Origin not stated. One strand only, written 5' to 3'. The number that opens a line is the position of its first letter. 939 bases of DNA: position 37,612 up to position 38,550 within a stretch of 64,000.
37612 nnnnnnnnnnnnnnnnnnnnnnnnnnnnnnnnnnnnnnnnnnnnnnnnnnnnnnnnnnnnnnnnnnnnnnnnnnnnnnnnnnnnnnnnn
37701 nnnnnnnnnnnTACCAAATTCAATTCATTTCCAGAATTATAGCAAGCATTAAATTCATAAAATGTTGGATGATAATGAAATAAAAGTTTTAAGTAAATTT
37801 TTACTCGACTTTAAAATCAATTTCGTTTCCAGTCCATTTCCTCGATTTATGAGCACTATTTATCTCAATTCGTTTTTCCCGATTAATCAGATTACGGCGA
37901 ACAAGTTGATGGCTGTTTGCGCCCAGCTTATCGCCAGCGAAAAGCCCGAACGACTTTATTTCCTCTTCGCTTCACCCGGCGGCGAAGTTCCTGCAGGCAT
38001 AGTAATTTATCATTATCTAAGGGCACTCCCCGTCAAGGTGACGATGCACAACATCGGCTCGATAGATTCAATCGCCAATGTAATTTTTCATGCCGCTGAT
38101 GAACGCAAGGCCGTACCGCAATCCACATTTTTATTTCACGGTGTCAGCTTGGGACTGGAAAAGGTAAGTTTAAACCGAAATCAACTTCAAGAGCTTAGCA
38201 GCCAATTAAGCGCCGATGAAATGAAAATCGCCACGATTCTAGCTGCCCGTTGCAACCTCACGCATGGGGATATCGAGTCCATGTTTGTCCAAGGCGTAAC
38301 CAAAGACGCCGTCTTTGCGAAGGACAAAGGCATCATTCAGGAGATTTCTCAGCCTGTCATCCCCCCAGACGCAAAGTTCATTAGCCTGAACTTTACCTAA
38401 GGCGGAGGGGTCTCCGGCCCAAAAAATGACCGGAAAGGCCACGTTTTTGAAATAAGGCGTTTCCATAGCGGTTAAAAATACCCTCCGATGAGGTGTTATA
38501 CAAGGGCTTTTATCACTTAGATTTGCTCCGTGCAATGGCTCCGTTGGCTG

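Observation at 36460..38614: Low-GC islet with a divergently transcribed class-II Fic / ClpP-like serine protease pair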

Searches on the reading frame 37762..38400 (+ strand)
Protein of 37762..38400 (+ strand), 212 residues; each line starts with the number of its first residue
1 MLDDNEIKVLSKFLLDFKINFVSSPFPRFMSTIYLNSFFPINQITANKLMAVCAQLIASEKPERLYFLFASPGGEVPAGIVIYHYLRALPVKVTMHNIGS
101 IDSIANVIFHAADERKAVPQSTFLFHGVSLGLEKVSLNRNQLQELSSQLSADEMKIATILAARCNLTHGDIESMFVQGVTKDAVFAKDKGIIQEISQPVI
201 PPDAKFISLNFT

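Call 3: search_protein_families(library=pfam, proteins=[window:37762-38400:+], max_evalue=0.1)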
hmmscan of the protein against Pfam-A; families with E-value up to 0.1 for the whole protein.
window:37762-38400:+ (212 aa): 1 family
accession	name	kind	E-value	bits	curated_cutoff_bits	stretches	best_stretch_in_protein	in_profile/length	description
PF00574.28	CLP_protease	-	4.2e-15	56.5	20.2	1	40-197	24-180/182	Clp protease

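Call 4: search_protein_families(library=padloc, proteins=[window:37762-38400:+], max_evalue=0.1)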
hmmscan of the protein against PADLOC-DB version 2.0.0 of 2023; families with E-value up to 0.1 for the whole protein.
window:37762-38400:+ (212 aa): 0 families

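Call 5: search_protein_families(library=ncbifam, proteins=[window:37762-38400:+], max_evalue=0.1)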
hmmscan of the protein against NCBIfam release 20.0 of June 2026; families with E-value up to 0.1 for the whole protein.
window:37762-38400:+ (212 aa): 9 families
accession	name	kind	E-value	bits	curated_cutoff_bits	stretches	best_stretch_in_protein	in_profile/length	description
NF045542.1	Clp_rel_HeadMat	equivalog_domain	2.5e-11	43.8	120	1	55-194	26-164/165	head maturation protease, ClpP-related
NF009205.0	PRK12553.1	subfamily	5.6e-11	42.4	228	1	40-130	45-137/211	ATP-dependent Clp protease proteolytic subunit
NF001368.0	PRK00277.1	subfamily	3.4e-10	40.1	249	1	40-196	40-195/203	ATP-dependent Clp protease proteolytic subunit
NF045540.1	scaf_prot_MCP1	exception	2.5e-09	36.4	475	1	44-199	15-164/652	ClpP-like prohead protease/major capsid protein fusion protein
NF011090.0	PRK14513.1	equivalog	5.1e-08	33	347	1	40-134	35-130/201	ATP-dependent Clp protease proteolytic subunit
NF011089.0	PRK14512.1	equivalog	1.2e-07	31.7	251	1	55-173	51-168/200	ATP-dependent Clp protease proteolytic subunit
TIGR00493.1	clpP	equivalog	1.4e-05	24.9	308.6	1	41-132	36-129/192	ATP-dependent Clp endopeptidase proteolytic subunit ClpP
NF011091.0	PRK14514.1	equivalog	5.6e-05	22.9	361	1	40-127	62-151/221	ATP-dependent Clp endopeptidase proteolytic subunit ClpP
NF009203.0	PRK12551.1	equivalog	0.0049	16.6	359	1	43-122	36-117/196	ATP-dependent Clp protease proteolytic subunit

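Call 7: find_homologous_proteins(query=window:37762-38400:+)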
Query window:37762-38400:+ (212 aa): 183 proteins with E <= 0.001 among 332 candidates; the best 120 are listed.
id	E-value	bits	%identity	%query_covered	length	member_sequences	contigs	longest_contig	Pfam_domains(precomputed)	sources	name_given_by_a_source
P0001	6.7e-113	393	100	86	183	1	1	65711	PF00574.29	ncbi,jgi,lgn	-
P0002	2.6e-73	264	66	86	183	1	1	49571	PF00574.29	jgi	jgi:ATP-dependent protease ClpP protease subunit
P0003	4.3e-68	247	66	86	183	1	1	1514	PF00574.29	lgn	-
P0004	7.0e-68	247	63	85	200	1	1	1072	PF00574.29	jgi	jgi:ATP-dependent protease ClpP protease subunit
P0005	1.2e-67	246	62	85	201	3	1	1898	PF00574.29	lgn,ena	-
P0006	9.3e-67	243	62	85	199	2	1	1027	PF00574.29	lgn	-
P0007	1.2e-66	243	65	86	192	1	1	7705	PF00574.29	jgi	jgi:ATP-dependent Clp protease protease subunit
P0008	2.2e-64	235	62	85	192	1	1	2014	PF00574.29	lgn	-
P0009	4.6e-64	234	60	89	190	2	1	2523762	PF00574.29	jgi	jgi:ATP-dependent Clp protease protease subunit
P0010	3.8e-63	231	60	86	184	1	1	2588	PF00574.29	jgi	jgi:ATP-dependent protease ClpP protease subunit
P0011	6.4e-63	230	60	86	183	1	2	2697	PF00574.29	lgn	-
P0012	3.4e-62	228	58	86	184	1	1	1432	PF00574.29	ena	-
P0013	1.4e-61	226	60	86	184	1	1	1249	PF00574.29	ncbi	-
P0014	2.4e-61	225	55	92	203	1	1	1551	PF00574.29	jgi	jgi:ATP-dependent protease ClpP protease subunit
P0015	4.6e-61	224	58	86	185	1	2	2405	PF00574.29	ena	-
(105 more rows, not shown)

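Call 8: search_solved_structures(query=window:37762-38400:+, max_evalue=0.01, show_alignments=2)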
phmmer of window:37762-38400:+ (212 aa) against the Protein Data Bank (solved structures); distinct sequences matched with E-value up to 0.01: 85 (the best 60 are shown).
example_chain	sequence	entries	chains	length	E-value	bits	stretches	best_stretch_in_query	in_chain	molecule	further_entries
9uxt_A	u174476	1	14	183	2.6e-16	63.5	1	38-172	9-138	Clp protease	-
9ndj_P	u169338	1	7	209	7.7e-08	35.9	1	55-137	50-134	ATP-dependent Clp protease proteolytic subunit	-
7m1l_A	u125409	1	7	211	7.9e-08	35.8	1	55-137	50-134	ATP-dependent Clp protease proteolytic subunit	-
6w9t_A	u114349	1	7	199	8.3e-07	32.5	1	40-196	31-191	ATP-dependent Clp protease proteolytic subunit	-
7kr2_A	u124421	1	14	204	8.9e-07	32.4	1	40-196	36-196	ATP-dependent Clp protease proteolytic subunit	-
6vfs_L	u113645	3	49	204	9e-07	32.4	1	40-196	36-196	ATP-dependent Clp protease proteolytic subunit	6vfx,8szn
5dkp_A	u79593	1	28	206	9.3e-07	32.4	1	40-196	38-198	ATP-dependent Clp protease proteolytic subunit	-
6nah_A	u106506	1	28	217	1.1e-06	32.2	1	40-196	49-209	ATP-dependent Clp protease proteolytic subunit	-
6naq_A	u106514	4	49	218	1.1e-06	32.1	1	40-196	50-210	ATP-dependent Clp protease proteolytic subunit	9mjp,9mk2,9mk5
6x60_A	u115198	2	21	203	3e-06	30.7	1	43-160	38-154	ATP-dependent Clp protease proteolytic subunit 2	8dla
6nay_A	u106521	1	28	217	3.4e-06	30.5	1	39-196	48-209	ATP-dependent Clp protease proteolytic subunit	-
6naw_A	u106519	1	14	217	4e-06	30.3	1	39-196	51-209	ATP-dependent Clp protease proteolytic subunit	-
6pbu_A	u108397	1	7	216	7.9e-06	29.3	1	19-128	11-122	ATP-dependent Clp protease proteolytic subunit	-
8xn4_A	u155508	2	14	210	8.1e-06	29.3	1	39-134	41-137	ATP-dependent Clp protease proteolytic subunit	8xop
8xon_A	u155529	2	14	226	1e-05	28.9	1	39-134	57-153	ATP-dependent Clp protease proteolytic subunit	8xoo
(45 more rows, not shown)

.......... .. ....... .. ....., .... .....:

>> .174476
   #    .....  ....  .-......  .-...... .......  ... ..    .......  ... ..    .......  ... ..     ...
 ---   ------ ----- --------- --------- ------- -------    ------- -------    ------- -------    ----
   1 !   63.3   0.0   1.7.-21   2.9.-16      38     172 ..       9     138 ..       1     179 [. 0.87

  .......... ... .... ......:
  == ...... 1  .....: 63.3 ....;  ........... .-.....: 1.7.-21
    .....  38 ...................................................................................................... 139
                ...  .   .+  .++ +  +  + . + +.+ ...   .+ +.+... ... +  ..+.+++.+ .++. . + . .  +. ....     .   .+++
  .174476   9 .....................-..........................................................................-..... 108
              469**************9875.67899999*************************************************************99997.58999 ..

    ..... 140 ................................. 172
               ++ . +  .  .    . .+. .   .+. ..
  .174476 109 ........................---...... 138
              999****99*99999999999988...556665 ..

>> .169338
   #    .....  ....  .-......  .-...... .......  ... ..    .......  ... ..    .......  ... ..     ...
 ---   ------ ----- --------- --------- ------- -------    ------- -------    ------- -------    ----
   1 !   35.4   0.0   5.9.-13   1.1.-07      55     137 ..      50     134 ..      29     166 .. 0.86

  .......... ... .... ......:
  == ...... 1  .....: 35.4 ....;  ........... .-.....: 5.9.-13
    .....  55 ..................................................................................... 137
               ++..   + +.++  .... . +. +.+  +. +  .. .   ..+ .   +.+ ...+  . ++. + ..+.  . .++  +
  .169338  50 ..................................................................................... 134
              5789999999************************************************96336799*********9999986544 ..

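Call 9: find_encoding_contigs(protein=P0001, flank=10000, max_places=3)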
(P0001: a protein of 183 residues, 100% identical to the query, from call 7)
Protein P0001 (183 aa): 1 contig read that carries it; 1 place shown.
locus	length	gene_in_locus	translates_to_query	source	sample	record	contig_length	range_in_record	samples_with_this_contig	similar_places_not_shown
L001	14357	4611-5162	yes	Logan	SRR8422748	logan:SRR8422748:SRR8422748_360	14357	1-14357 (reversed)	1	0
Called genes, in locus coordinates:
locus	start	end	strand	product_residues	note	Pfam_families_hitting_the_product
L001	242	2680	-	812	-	PF08206:OB_RNB (faint), PF17876:CSD2, PF00773:RNB, PF00575:S1 (weak)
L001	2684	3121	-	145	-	PF16798:DUF5069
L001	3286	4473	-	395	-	PF02661:Fic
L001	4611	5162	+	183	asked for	PF00574:CLP_protease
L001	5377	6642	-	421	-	PF05977:MFS_3, PF07690:MFS_1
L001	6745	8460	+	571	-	-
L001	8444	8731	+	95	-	PF11731:Cdd1 (weak)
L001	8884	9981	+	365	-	-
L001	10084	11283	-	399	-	-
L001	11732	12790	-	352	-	PF04371:PAD_porph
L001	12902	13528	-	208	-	-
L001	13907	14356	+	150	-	?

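Call 10: find_encoding_contigs(protein=P0002, flank=8000, max_places=3)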
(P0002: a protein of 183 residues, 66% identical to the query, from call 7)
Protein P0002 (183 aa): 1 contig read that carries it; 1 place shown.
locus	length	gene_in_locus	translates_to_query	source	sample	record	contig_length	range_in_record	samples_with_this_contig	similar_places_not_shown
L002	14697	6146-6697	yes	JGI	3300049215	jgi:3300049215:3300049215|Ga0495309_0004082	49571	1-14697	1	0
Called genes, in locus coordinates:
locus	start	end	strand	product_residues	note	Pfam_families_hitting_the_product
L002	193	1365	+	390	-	PF17785:PUA_3, PF10672:Methyltrans_SAM, PF03602:Cons_hypoth95 (weak), PF05175:MTS (weak), PF13649:Methyltransf_25 (weak), PF13847:Methyltransf_31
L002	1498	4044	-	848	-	PF00270:DEAD, PF00271:Helicase_C, PF21010:HA2_C (weak), PF08482:HrpB_C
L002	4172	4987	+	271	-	PF23023:Anti-Pycsar_Apyc1, PF00753:Lactamase_B, PF12706:Lactamase_B_2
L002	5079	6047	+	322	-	PF12760:Zn_ribbon_IS1595, PF12762:DDE_Tnp_IS1595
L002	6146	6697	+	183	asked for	PF00574:CLP_protease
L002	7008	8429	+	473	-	PF00224:PK, PF02887:PK_C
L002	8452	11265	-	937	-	PF00176:SNF2-rel_dom, PF00271:Helicase_C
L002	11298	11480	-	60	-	-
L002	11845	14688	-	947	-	PF02837:Glyco_hydro_2_N, PF22666:Glyco_hydro_2_N2, PF17753:Ig_mannosidase (faint), PF00703:Glyco_hydro_2, PF02836:Glyco_hydro_2_C (weak), PF17786:Mannosidase_ig, PF18368:Ig_GlcNase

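Call 11: find_encoding_contigs(protein=P0009, flank=8000, max_places=3)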
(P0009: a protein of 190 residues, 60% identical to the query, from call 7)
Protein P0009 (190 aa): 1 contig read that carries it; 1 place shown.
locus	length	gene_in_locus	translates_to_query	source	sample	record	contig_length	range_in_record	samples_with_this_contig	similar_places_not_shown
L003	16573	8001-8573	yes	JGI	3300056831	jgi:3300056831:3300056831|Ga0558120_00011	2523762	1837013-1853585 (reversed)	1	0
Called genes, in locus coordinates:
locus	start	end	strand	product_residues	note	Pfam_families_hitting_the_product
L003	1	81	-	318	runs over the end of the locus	-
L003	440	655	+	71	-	PF12728:HTH_17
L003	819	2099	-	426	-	PF00589:Phage_integrase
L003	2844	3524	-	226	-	PF02190:LON_substr_bdg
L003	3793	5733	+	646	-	PF00012:HSP70, PF06723:MreB_Mbl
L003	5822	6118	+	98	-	PF00166:Cpn10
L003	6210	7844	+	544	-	PF00118:Cpn60_TCP1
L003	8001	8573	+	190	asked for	PF00574:CLP_protease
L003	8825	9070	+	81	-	PF14294:DUF4372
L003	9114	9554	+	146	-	PF01797:Y1_Tnp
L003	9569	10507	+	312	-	PF01797:Y1_Tnp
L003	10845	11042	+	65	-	-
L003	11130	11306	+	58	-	-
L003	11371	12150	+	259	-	PF12706:Lactamase_B_2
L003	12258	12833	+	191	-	PF02082:Rrf2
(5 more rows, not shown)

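Call 14: find_related_loci(query=A1, collection=genome_contigs, flank=10000)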
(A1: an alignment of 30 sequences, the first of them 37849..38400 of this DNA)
Query A1 (183 aa) in genome_contigs; peptide patterns used: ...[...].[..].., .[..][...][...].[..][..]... (x = any residue, [..] = any of these).
58 stretches matched a pattern; 24 encode a relative of the query (tblastn E <= 1e-3); 24 distinct loci.
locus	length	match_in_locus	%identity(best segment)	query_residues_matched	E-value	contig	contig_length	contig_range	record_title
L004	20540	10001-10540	62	4-183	1e-75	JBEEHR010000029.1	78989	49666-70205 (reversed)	MAG: Verrucomicrobiota bacterium isolate BP_758 scaffold_5408904, whole genome shotgun sequence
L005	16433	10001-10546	51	1-180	9e-61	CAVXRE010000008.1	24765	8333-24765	MAG: uncultured Verrucomicrobiae bacterium isolate MFD01223.bin.1.112 genome assembly, contig: contig_20658, whole genom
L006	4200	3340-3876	53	3-180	5e-57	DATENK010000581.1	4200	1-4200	MAG TPA_asm: Verrucomicrobiia bacterium isolate SMAG_U8967 k141_2288492, whole genome shotgun sequence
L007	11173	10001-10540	47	3-181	3e-55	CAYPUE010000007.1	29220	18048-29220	MAG TPA_asm: uncultured Gammaproteobacteria bacterium isolate SRP269290_co2_354 genome assembly, contig: NODE_1425_lengt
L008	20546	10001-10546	49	1-181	6e-55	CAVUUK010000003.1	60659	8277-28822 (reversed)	MAG: uncultured Acidobacteriaceae bacterium isolate MFD09567.bin.1.139 genome assembly, contig: contig_111946, whole gen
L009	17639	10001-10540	51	4-182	2e-54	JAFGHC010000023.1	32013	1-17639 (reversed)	MAG: Candidatus Saganbacteria bacterium isolate Zod_Metabat.143 k87_8729504, whole genome shotgun sequence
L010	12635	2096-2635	51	3-181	3e-54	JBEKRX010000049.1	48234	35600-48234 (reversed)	MAG: Verrucomicrobiota bacterium isolate SPRUCE 520 SPRUCE_520_49, whole genome shotgun sequence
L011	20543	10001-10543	48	3-182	2e-53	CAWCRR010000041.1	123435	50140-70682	MAG: uncultured Verrucomicrobiae bacterium isolate MFD09286.bin.2.134 genome assembly, contig: contig_69412, whole genom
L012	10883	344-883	47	3-181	1e-51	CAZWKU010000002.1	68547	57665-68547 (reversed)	MAG TPA_asm: uncultured Candidatus Saccharibacteria bacterium isolate ERP113451_co3_431 genome assembly, contig: NODE_16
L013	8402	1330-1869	46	4-182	6e-50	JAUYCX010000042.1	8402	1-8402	MAG: Candidatus Omnitrophota bacterium isolate C20_maxbin.112_sub C20_k141_368568, whole genome shotgun sequence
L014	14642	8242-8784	45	3-182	1e-49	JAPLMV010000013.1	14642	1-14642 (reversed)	MAG: Planctomycetota bacterium isolate LacPavin_0920_SED2_MAG_46_11 LacPavin_0920_SED2_scaffold_357361, whole genome sho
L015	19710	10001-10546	51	1-183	1e-49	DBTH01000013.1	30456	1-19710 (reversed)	MAG TPA_asm: Candidatus Methylacidiphilaceae bacterium UBA1321 UBA1321_contig_7049, whole genome shotgun sequence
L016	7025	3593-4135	47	3-182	5e-49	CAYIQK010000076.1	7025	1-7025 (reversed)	MAG TPA_asm: uncultured Planctomycetales bacterium isolate ERP119705_co25_244 genome assembly, contig: NODE_12002_length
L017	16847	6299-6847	45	1-182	4e-47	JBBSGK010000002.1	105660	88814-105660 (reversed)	MAG: Candidatus Levyibacteriota bacterium isolate LS2_sbin.37 LS2_sbin.37_K_1014263_L_105660_cov_11.0000, whole genome s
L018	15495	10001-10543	43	3-182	3e-46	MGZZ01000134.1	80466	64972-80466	MAG: Ignavibacteria bacterium GWC2_36_12 gwc2_scaffold_488, whole genome shotgun sequence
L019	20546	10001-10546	46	1-181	1e-54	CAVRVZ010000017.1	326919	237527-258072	MAG: uncultured Acidobacteriaceae bacterium isolate MFD05512.bin.2.152 genome assembly, contig: contig_987, whole genome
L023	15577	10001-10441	46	1-146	2e-42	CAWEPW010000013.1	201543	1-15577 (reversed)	MAG: uncultured Acidobacteriaceae bacterium isolate MFD04463.bin.2.13 genome assembly, contig: contig_66243, whole genom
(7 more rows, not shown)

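Call 23: find_related_loci(query=A1, collection=viral_contigs, flank=6000)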
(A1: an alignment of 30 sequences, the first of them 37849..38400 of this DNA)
Query A1 (183 aa) in viral_contigs; peptide patterns used: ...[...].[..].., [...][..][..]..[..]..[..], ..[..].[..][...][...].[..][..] (x = any residue, [..] = any of these).
112 stretches matched a pattern; 6 encode a relative of the query (tblastn E <= 1e-3); 6 distinct loci.
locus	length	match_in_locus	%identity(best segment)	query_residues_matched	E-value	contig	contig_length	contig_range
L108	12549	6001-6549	46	2-183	4e-52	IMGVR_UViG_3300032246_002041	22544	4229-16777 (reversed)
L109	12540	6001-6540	43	3-181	1e-49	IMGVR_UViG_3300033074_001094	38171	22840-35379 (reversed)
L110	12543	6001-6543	44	2-181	2e-49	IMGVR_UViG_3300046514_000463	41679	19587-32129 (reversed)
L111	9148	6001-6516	38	12-182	1e-38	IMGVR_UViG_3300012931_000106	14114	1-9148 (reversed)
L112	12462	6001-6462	31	28-180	1e-22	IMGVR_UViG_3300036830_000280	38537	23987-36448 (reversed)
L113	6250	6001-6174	42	1-59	6e-10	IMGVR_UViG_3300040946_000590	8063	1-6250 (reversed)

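Call 27: search_solved_structures(query=A1, max_evalue=0.00001, show_alignments=3)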
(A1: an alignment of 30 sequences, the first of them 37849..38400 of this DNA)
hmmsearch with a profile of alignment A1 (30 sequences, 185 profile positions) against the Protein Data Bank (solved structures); distinct sequences matched with E-value up to 0.00001: 69 (the best 60 are shown).
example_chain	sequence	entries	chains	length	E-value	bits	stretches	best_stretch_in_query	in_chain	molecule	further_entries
9uxt_A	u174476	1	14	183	4.6e-28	101.2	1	6-182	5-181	Clp protease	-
8qyf_A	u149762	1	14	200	3e-12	49.7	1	10-172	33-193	ATP-dependent Clp protease proteolytic subunit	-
8cj4_A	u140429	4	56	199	3.1e-12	49.6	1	10-172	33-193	ATP-dependent Clp protease proteolytic subunit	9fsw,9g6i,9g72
7m1l_A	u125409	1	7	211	3.9e-12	49.3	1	11-144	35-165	ATP-dependent Clp protease proteolytic subunit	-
9ndj_P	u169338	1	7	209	4.2e-12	49.2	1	11-144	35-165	ATP-dependent Clp protease proteolytic subunit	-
9irp_A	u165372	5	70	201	1.2e-11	47.7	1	10-173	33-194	ATP-dependent Clp protease proteolytic subunit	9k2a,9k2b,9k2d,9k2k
4emm_V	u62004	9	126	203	1.2e-11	47.6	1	10-173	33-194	ATP-dependent Clp protease proteolytic subunit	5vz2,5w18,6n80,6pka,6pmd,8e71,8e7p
3qwd_A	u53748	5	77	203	1.4e-11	47.4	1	10-172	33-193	ATP-dependent Clp protease proteolytic subunit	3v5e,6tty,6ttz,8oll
6l3x_A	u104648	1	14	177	1.5e-11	47.4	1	10-171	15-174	ATP-dependent Clp protease proteolytic subunit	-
8ef8_A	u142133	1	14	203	1.6e-11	47.2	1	10-173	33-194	ATP-dependent Clp protease proteolytic subunit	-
6l40_E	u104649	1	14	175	1.9e-11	47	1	10-169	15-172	ATP-dependent Clp protease proteolytic subunit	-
4mxi_A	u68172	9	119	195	2.1e-11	46.9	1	10-171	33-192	ATP-dependent Clp protease proteolytic subunit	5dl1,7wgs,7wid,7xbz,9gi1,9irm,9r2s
6dkf_B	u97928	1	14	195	2.1e-11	46.9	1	10-171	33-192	ATP-dependent Clp protease proteolytic subunit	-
9jop_H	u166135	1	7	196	2.1e-11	46.9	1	10-171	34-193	ATP-dependent Clp protease proteolytic subunit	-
8r03_A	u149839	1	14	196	2.1e-11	46.9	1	10-171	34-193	ATP-dependent Clp protease proteolytic subunit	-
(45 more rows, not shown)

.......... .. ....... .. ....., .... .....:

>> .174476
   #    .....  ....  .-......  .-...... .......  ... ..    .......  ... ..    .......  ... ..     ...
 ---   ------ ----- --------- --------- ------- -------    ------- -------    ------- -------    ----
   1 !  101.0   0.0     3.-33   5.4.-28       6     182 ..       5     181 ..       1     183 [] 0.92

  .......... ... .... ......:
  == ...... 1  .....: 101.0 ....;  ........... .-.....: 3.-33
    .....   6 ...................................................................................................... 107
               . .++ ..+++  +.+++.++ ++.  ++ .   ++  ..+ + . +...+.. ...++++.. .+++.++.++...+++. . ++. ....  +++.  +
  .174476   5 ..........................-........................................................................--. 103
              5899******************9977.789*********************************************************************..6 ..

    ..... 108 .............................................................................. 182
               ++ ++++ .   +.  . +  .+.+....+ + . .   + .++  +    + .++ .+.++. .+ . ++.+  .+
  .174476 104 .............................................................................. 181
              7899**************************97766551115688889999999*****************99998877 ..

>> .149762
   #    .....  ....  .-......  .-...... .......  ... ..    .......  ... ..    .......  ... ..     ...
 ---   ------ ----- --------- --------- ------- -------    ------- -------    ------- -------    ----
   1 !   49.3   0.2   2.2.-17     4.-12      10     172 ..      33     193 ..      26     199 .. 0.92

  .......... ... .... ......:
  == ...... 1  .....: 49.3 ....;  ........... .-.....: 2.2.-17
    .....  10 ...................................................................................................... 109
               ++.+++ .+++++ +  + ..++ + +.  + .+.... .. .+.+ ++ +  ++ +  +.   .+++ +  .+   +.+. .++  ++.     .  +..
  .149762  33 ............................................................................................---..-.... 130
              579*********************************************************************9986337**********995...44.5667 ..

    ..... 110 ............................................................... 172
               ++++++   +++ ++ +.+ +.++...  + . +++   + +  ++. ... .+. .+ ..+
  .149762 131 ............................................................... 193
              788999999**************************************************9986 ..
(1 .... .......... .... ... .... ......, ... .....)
